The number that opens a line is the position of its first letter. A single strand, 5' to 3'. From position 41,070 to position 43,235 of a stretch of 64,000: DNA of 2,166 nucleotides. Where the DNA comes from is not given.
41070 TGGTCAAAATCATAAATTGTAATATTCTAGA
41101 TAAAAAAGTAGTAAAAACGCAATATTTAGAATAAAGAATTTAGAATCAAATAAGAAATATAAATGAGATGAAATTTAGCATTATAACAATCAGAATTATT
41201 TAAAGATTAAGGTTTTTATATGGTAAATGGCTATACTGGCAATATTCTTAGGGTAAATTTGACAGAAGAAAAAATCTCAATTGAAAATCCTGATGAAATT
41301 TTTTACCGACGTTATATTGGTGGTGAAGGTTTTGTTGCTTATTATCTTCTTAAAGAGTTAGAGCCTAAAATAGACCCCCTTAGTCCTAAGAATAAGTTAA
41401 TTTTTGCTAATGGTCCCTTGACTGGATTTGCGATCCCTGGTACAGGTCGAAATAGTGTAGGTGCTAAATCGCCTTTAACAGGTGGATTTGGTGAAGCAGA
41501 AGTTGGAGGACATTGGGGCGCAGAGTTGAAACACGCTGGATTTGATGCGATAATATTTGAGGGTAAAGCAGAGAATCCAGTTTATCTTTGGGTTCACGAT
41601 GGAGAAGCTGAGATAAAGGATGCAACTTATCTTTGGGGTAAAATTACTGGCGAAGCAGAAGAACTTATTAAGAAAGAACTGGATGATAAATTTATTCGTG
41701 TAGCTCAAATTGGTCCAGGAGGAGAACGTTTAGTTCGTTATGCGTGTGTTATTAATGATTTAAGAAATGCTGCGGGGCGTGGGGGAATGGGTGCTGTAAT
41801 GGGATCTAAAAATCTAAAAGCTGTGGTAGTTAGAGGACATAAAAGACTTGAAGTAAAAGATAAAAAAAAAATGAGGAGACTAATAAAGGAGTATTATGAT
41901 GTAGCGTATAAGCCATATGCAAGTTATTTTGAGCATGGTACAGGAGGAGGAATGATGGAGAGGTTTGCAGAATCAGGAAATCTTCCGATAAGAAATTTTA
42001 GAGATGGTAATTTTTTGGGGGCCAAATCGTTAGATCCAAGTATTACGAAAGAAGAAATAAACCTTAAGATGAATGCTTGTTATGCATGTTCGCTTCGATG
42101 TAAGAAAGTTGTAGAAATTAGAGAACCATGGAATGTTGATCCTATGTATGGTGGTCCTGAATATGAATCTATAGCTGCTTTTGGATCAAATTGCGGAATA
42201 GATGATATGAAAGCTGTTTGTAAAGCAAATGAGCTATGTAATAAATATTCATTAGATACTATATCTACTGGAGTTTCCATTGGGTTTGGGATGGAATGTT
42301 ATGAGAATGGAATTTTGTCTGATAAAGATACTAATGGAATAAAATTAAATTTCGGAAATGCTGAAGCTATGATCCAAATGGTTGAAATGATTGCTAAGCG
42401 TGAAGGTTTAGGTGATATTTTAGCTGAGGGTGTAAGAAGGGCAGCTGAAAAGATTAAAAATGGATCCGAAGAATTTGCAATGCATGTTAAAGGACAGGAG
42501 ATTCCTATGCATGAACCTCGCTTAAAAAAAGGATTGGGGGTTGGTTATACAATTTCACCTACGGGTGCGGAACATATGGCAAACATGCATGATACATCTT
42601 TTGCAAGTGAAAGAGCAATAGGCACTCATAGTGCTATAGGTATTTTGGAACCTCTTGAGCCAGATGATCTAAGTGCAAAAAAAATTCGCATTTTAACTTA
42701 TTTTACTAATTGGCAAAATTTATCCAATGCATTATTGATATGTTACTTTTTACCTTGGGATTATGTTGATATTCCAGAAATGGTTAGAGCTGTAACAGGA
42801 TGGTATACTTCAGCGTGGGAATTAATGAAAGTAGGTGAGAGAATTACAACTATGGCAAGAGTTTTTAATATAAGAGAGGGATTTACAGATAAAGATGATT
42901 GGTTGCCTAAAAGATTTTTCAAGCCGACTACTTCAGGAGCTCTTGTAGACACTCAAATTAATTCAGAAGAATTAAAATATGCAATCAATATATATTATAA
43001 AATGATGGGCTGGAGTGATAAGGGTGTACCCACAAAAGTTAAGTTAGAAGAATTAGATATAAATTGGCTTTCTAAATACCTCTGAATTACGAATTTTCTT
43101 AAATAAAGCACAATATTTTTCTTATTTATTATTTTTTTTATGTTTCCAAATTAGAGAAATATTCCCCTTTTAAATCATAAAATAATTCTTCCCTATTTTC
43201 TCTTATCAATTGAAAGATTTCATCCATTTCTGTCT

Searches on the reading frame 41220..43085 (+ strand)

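Call 13: search_protein_families(library=pfam, proteins=[window:41220-43085:+], max_evalue=0.00001)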
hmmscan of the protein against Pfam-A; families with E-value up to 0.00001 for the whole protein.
window:41220-43085:+ (621 aa): 2 families
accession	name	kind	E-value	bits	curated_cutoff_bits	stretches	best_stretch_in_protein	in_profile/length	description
PF01314.23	AFOR_C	-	3.9e-122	408.6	27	1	233-614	17-385/385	Aldehyde ferredoxin oxidoreductase, domains 2 & 3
PF02730.20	AFOR_N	-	3.6e-80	268.8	29.8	1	7-206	1-198/199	Aldehyde ferredoxin oxidoreductase, N-terminal domain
